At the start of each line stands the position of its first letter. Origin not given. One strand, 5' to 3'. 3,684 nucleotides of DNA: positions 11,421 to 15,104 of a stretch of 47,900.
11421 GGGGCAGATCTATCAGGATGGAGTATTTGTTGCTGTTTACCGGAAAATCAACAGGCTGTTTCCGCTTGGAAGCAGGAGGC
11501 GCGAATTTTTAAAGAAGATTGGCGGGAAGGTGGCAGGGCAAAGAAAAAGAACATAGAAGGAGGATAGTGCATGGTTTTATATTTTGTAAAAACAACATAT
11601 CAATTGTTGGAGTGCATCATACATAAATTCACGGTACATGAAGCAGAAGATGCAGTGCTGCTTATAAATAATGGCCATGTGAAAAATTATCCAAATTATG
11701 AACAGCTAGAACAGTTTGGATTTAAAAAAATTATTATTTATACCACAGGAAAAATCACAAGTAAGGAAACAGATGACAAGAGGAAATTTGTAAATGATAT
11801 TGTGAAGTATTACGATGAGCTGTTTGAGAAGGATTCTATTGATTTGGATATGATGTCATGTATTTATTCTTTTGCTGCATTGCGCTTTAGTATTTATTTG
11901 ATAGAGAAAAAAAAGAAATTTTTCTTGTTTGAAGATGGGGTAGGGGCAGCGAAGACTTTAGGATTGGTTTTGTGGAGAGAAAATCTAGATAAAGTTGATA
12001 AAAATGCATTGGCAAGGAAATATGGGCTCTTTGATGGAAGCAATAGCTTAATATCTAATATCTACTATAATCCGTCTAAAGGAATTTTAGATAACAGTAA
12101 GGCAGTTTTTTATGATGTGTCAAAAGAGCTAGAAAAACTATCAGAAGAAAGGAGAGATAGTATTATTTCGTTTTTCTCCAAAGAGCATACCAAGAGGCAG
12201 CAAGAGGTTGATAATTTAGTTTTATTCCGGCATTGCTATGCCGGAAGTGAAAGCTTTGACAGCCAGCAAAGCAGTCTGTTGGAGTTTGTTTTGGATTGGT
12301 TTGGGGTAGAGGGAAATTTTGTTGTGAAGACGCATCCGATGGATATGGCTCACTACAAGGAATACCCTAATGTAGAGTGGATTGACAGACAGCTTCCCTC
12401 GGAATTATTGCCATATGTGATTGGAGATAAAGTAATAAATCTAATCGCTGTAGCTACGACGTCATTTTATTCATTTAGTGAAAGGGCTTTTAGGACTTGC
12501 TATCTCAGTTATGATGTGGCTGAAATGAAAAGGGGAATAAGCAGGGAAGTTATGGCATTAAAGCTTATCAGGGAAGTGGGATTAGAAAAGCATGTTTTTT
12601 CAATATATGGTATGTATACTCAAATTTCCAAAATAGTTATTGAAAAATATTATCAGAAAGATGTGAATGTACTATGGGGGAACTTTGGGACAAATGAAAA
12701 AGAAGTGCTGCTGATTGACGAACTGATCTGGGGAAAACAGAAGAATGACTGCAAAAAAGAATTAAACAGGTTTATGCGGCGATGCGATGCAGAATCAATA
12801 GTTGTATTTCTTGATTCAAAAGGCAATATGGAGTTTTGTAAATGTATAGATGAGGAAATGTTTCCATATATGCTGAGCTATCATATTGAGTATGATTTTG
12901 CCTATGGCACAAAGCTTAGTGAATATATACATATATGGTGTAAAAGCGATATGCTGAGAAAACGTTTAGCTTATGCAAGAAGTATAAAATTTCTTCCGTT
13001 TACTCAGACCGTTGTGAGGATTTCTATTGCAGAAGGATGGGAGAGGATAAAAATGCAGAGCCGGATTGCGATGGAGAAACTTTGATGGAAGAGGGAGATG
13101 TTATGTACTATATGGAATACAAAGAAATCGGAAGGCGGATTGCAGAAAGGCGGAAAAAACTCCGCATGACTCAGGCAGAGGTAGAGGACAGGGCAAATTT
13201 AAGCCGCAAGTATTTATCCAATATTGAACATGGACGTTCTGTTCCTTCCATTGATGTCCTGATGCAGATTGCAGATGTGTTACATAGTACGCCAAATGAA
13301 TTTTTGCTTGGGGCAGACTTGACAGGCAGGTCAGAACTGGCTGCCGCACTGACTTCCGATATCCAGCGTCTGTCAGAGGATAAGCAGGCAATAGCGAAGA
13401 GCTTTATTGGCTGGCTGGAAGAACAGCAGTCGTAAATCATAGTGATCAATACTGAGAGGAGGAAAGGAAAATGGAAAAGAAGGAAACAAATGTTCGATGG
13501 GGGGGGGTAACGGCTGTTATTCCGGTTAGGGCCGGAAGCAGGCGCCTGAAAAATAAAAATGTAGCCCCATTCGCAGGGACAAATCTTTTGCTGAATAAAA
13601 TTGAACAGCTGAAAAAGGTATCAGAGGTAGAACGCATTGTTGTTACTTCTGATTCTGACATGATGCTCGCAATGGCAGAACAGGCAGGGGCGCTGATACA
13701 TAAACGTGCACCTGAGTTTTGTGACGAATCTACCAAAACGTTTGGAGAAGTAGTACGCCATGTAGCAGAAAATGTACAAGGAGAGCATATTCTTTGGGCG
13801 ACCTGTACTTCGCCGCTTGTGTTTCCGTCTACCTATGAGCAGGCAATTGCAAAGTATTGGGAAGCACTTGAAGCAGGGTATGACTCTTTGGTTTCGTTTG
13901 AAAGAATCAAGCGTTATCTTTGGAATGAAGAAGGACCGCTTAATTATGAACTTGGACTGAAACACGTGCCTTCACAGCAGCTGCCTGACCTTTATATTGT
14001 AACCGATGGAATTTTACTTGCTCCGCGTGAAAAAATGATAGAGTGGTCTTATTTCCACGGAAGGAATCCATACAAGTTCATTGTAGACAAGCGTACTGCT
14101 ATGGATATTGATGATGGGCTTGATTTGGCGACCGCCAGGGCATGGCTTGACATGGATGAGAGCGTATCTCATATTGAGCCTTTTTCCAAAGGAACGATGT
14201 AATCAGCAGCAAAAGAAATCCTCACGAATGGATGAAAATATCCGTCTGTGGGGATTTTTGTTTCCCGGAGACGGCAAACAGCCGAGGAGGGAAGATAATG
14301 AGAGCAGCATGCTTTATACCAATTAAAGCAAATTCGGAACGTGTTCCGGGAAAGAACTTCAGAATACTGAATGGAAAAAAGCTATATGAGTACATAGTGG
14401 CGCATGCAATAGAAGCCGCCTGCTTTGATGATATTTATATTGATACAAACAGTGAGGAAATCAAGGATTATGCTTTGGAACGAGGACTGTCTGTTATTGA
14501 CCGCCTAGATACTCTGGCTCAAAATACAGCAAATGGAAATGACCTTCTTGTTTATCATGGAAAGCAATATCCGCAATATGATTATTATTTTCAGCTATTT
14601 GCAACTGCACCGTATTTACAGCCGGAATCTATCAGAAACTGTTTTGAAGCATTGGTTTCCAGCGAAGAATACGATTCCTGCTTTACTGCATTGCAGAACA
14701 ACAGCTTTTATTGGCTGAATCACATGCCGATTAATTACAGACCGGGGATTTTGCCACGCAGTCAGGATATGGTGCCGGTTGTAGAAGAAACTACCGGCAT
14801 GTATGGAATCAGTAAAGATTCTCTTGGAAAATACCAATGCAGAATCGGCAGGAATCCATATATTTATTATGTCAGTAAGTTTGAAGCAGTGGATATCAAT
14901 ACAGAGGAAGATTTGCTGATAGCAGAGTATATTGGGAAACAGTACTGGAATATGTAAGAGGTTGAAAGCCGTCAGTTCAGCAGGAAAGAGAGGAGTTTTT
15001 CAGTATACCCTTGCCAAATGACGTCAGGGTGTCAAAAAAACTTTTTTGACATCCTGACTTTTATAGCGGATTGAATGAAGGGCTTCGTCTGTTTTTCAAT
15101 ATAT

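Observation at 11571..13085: AT-rich 504-aa ORF carries both bacterial sialyltransferase signature motifs (EDG and HP)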

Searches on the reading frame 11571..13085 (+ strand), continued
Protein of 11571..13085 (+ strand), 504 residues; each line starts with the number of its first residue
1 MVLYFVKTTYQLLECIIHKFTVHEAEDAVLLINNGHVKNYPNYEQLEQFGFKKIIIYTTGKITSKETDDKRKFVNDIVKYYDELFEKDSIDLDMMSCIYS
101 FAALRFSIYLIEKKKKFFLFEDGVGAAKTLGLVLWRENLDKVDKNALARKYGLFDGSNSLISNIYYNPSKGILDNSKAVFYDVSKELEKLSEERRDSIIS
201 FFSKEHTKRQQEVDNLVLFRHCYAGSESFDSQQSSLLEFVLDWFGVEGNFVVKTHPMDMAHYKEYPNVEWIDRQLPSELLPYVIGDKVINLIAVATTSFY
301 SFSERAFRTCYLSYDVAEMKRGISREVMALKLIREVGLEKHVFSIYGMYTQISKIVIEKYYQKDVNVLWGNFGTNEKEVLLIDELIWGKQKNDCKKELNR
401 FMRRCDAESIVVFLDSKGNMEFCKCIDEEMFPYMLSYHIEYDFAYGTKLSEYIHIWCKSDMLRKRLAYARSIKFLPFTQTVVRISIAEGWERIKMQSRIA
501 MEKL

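Call 90: search_solved_structures(query=L017:2636-4486:+, max_evalue=0.01)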
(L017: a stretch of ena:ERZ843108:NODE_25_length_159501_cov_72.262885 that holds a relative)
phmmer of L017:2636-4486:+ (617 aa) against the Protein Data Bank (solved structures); distinct sequences matched with E-value up to 0.01: 526 (the best 60 are shown).
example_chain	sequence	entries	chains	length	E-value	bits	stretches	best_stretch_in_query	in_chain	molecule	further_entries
6amx_A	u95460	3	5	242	9.6e-53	182.6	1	408-613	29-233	ABC transporter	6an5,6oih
6m96_A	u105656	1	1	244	2.5e-52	181.2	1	408-613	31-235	ABC transporter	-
8dku_A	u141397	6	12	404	3.5e-52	180.7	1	408-613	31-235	ABC transporter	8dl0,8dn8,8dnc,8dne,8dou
7k2t_A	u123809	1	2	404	9.1e-52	179.4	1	408-613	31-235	ABC transporter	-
7dd0_A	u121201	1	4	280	3.4e-47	164.3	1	410-611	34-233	Teichoic acids export ATP-binding protein TagH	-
6jbh_A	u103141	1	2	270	1.5e-46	162.1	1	375-613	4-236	TarH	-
9cfl_B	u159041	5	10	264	3e-42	148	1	376-603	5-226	Teichoic acids export ATP-binding protein TagH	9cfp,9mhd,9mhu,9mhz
9qhw_C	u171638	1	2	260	7.9e-40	140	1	406-611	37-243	ABC transporter ATP-binding protein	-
9qfx_C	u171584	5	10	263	8.2e-40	139.9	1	406-611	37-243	ABC transporter ATP-binding protein | Probable o-antigen/lipopolysaccharide transport ATP-binding protein ABC transporter RfbE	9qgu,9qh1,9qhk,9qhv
9qhx_C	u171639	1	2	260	2e-39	138.6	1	406-611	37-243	ABC transporter ATP-binding protein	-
9qhj_C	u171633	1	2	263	2.1e-39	138.6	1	406-611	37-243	Probable o-antigen/lipopolysaccharide transport ATP-binding protein ABC transporter RfbE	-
8tsi_A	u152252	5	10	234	1.1e-25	93.3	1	417-612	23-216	ABC transporter ATP-binding protein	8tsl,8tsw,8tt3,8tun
8tsh_A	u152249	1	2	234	2.8e-25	91.9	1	417-612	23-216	ABC transporter ATP-binding protein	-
8s7v_K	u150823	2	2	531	2.4e-23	85.6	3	407-455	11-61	Glycine betaine/carnitine/choline transport ATP-binding protein OpuCA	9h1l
4yer_A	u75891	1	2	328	2.3e-22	82.3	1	411-606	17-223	ABC transporter ATP-binding protein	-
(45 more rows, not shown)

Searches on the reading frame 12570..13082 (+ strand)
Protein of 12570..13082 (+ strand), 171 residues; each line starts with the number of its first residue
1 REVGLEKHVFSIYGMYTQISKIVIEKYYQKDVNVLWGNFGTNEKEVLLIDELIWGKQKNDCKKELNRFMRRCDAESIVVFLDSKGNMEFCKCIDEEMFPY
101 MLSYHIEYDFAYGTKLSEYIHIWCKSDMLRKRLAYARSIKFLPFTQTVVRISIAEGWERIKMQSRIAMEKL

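Call 68: predict_structure(alignment_id=A5)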
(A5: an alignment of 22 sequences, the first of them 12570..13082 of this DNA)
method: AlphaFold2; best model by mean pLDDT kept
length: 171 residues; sequences in the alignment: 22
mean_pLDDT: 86.7   pTM: 0.84
mean pLDDT of the five models: 86.7, 86.0, 84.0, 83.7, 80.9
residues with pLDDT >= 90: 86; 70-90: 72; 50-70: 13; < 50: 0
segments of 3 or more residues with pLDDT < 50: none
pLDDT, mean of each block of 10 residues (from residue 1): 81 85 81 71 82 68 89 93 86 93 94 91 95 92 93 89 90 85
secondary structure, 60 per line:
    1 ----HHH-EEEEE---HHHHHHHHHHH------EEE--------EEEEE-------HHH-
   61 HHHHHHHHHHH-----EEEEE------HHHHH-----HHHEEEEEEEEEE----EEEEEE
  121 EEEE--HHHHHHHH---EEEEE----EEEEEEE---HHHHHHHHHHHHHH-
elements in order: E9-13 H17-27 E34-36 E45-49 H61-71 E77-81 H88-92 E101-110 E115-124 H127-134 E138-142 E147-153 H157-170

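Call 71: fold_search(model_id=the predicted structure, library=pdb)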
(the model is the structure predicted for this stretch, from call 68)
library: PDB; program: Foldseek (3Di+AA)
matches with E <= 10: 1718; with E <= 0.001: 11
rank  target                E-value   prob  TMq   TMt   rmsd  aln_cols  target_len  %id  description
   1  3pfg                  5.0e-05  0.92  0.24  0.18  15.3       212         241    9  X-Ray crystal structure the N,N-dimethyltransferase TylM1 from Streptomyces fradiae in complex with SAM and dTDP-phenol (released 2010-12-15)
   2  4oqd_B                6.4e-05  0.94  0.25  0.20  15.3       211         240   10  Crystal structure of the tylM1 N,N-dimethyltransferase in complex with SAH and TDP-Qui3NMe2 (released 2014-02-26)
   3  6m81_B                8.8e-05  0.89  0.24  0.19  15.5       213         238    9  Crystal structure of TylM1 Y14F bound to SAH and dTDP-phenol (released 2019-03-13)
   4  4oqe_A                1.3e-04  0.87  0.24  0.19  15.4       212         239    9  Crystal structure of the tylM1 N,N-dimethyltransferase in complex with SAH and TDP-Fuc3NMe (released 2014-02-26)
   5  6m83                  1.6e-04  0.87  0.25  0.20  15.3       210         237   10  Crystal structure of TylM1 S120A bound to SAH and dTDP-phenol (released 2019-03-13)
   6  3px3_A                1.6e-04  0.85  0.24  0.18  15.3       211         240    9  Structure of TylM1 from Streptomyces fradiae H123A mutant in complex with SAH and dTDP-Quip3N (released 2010-12-22)
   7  6m81_A                1.6e-04  0.84  0.24  0.19  15.4       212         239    9  Crystal structure of TylM1 Y14F bound to SAH and dTDP-phenol (released 2019-03-13)
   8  6m82                  1.8e-04  0.84  0.24  0.19  15.4       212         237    9  Crystal structure of TylM1 Y14paF bound to SAH and dTDP-phenol (released 2019-03-13)
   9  4oqd_A                2.0e-04  0.87  0.25  0.20  15.3       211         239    9  Crystal structure of the tylM1 N,N-dimethyltransferase in complex with SAH and TDP-Qui3NMe2 (released 2014-02-26)
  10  6m81_C                2.0e-04  0.80  0.24  0.19  15.5       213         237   10  Crystal structure of TylM1 Y14F bound to SAH and dTDP-phenol (released 2019-03-13)
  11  8bgz_A                4.8e-04  0.99  0.36  0.21  11.5       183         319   10  O-Methyltransferase Plu4890 (mutant H229N) in complex with SAH and AQ-256 (released 2023-03-08)
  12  8bid_A                1.2e-03  0.97  0.35  0.20  11.6       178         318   10  O-Methyltransferase Plu4890 (mutant H229N) in complex with SAH and AQ-270a (released 2023-03-08)
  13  9ri2_B                1.2e-03  0.90  0.29  0.23  13.3       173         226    8  Crystal structure of bacillithiol methyltransferase NmbA from Chlorobaculum tepidum (released 2025-12-10)
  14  8bgt_A                1.4e-03  0.96  0.35  0.21  12.4       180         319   11  O-Methyltransferase Plu4890 in complex with SAM (released 2023-03-08)
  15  4hgz_B                1.7e-03  0.77  0.27  0.22  15.2       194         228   10  Structure of the CcbJ Methyltransferase from Streptomyces caelestis (released 2013-10-30)
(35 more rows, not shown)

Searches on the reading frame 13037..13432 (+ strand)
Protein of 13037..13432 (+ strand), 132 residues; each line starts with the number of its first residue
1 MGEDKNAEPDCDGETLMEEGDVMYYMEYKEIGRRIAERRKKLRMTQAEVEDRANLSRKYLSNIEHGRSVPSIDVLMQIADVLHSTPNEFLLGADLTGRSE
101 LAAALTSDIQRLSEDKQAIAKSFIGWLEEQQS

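Call 4: search_protein_families(library=pfam, proteins=[window:13037-13432:+], max_evalue=1)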
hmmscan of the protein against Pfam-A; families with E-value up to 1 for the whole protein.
window:13037-13432:+ (132 aa): 11 families
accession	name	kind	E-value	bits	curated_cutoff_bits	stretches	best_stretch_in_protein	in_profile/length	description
PF01381.28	HTH_3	-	6.2e-14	52.2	23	1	35-89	1-55/55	Helix-turn-helix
PF12844.13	HTH_19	-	5e-12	46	30.2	1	32-94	1-63/64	Helix-turn-helix domain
PF13560.12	HTH_31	-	3.6e-11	43.7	27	1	30-88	1-60/64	Helix-turn-helix domain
PF13443.12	HTH_26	-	5.4e-06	27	22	1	35-90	2-58/63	Cro/C1-type HTH DNA-binding domain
PF13413.12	HTH_25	-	0.0037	17.5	24.6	1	36-67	3-34/62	Helix-turn-helix domain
PF13744.12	HTH_37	-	0.0094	16.2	27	1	30-80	18-69/80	Helix-turn-helix domain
PF20711.2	DUF6825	-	0.016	16.1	27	1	30-58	32-60/105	Family of unknown function (DUF6825)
PF13012.11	MitMem_reg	-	0.02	15.2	26.6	1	38-87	26-75/113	Maintenance of mitochondrial structure and function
PF11918.13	Peptidase_S41_N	-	0.075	13.6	26.6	1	98-117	61-80/129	N-terminal domain of Peptidase_S41 in eukaryotic IRBP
PF05979.17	DUF896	-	0.11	12.9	24.2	1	35-64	9-38/64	Bacterial protein of unknown function (DUF896)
PF03534.18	SpvB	-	0.12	12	22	1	15-77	165-224/287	Salmonella virulence plasmid 65kDa B protein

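Call 5: search_protein_families(library=ncbifam, proteins=[window:13037-13432:+], max_evalue=1)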
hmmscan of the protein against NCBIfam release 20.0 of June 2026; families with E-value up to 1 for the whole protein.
window:13037-13432:+ (132 aa): 17 families
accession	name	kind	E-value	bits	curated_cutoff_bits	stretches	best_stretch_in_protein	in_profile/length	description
NF041951.1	phage_RstR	subfamily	3.5e-11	43.3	80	1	31-124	3-96/108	RstR family transcriptional repressor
NF006015.0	PRK08154.1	subfamily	2.3e-10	40.1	204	1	28-123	28-121/314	anaerobic benzoate catabolism transcriptional regulator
NF007257.0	PRK09706.1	subfamily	2.2e-09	37.2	101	1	26-121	1-94/135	transcriptional repressor DicA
TIGR03070.1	couple_hipB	subfamily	2.2e-09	37.1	71.65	1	29-82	1-54/58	type II toxin-antitoxin system Y4mF family antitoxin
NF010465.0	PRK13890.1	equivalog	4.1e-08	33.4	96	1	42-95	17-70/121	conjugal transfer protein TrbA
NF041677.1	trans_regClgR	equivalog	2.1e-05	24.6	170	1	31-93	9-71/113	transcriptional regulator ClgR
NF047948.1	male_kill_WMK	equivalog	4.8e-05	23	300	1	26-93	158-225/300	WO male-killing family protein Wmk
NF007408.0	PRK09943.1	equivalog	7.7e-05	22.3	211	1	31-90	8-67/185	HTH-type transcriptional regulator PuuR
NF003162.0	PRK04140.1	equivalog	9.5e-05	21.6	263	1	32-84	128-180/317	transcriptional regulator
NF041493.1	MobT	equivalog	0.00048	19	600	1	36-84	2-50/383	MobT family relaxase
NF038139.1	Reg_Aceta_RamB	equivalog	0.001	17.8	700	1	31-85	3-57/465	acetate metabolism transcriptional regulator RamB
NF048000.1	ECH1013_TF_S24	equivalog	0.0014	18.5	300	1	32-119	4-90/204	ECH_1013 family putative transcriptional regulator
NF046032.1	TransRegSlrRBacil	equivalog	0.0022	18.1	250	1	31-84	2-56/149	HTH-type transcriptional regulator SlrR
TIGR00270.2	TIGR00270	equivalog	0.0028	17.5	110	1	30-82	75-127/159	multiprotein bridging factor aMBF1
NF041575.1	antitoxPezA_Strep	equivalog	0.019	14.9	290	1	31-80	2-51/158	type II toxin-antitoxin system antitoxin PezA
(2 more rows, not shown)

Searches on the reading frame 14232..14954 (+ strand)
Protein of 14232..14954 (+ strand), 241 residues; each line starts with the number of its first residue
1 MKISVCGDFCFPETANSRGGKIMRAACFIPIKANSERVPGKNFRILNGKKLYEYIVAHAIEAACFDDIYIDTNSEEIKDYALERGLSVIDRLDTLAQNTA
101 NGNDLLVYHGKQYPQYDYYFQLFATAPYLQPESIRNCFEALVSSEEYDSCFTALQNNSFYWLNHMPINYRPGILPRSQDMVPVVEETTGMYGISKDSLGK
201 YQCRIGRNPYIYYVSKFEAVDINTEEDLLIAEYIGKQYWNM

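Call 4: search_protein_families(library=pfam, proteins=[window:14232-14954:+], max_evalue=1)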
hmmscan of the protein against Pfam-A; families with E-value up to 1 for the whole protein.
window:14232-14954:+ (241 aa): 2 families
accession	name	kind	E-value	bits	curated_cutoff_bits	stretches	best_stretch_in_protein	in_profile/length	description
PF02348.25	CTP_transf_3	-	9.3e-19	68.5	22.6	1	26-153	1-128/217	Cytidylyltransferase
PF12804.13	NTP_transf_3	-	0.00039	21.1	27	1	41-146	16-116/160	MobA-like NTP transferase domain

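Call 5: search_protein_families(library=ncbifam, proteins=[window:14232-14954:+], max_evalue=1)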
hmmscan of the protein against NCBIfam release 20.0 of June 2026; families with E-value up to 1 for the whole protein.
window:14232-14954:+ (241 aa): 7 families
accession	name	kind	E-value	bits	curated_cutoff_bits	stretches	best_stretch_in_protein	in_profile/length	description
TIGR03584.1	PseF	equivalog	8.1e-22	77.9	205.7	1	27-234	2-219/222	pseudaminic acid cytidylyltransferase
NF009905.0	PRK13368.1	subfamily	1e-08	34.8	255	1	23-145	1-118/243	3-deoxy-manno-octulosonate cytidylyltransferase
NF003950.0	PRK05450.1-3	subfamily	2.7e-08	33.5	234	1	23-149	1-125/248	3-deoxy-manno-octulosonate cytidylyltransferase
NF003952.0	PRK05450.1-5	subfamily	4e-08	32.7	193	1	24-153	2-130/250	3-deoxy-manno-octulosonate cytidylyltransferase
NF003948.0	PRK05450.1-1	equivalog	0.00033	19.9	281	1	23-143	4-122/248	3-deoxy-manno-octulosonate cytidylyltransferase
TIGR00466.1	kdsB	equivalog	0.059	12.8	155.2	1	27-86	5-63/241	3-deoxy-manno-octulosonate cytidylyltransferase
NF001457.0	PRK00317.1-3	equivalog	0.15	11.6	164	1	41-82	19-60/200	molybdenum cofactor guanylyltransferase MobA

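Call 87: search_solved_structures(query=window:14298-14954:+, max_evalue=0.01)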
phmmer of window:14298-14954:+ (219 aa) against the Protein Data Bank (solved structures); distinct sequences matched with E-value up to 0.01: 6.
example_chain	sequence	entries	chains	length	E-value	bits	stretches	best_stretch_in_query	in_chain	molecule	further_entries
9t4z_A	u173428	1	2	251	1.6e-18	70.5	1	2-200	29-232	PpNeuA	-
1qwj_A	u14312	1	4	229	1.2e-14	57.8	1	5-210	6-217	cytidine monophospho-N-acetylneuraminic acid synthetase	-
9ftb_A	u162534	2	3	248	2.2e-09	40.6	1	5-133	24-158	NeuA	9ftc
1eyr_A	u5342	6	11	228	1.6e-07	34.5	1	7-212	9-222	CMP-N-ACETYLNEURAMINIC ACID SYNTHETASE | N-acylneuraminate cytidylyltransferase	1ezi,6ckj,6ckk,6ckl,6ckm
6ifd_A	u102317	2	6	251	0.00029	23.8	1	7-208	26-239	CMP-N-acetylneuraminate Synthetase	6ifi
1gq9_A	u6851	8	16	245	0.003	20.6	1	2-118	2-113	3-DEOXY-MANNO-OCTULOSONATE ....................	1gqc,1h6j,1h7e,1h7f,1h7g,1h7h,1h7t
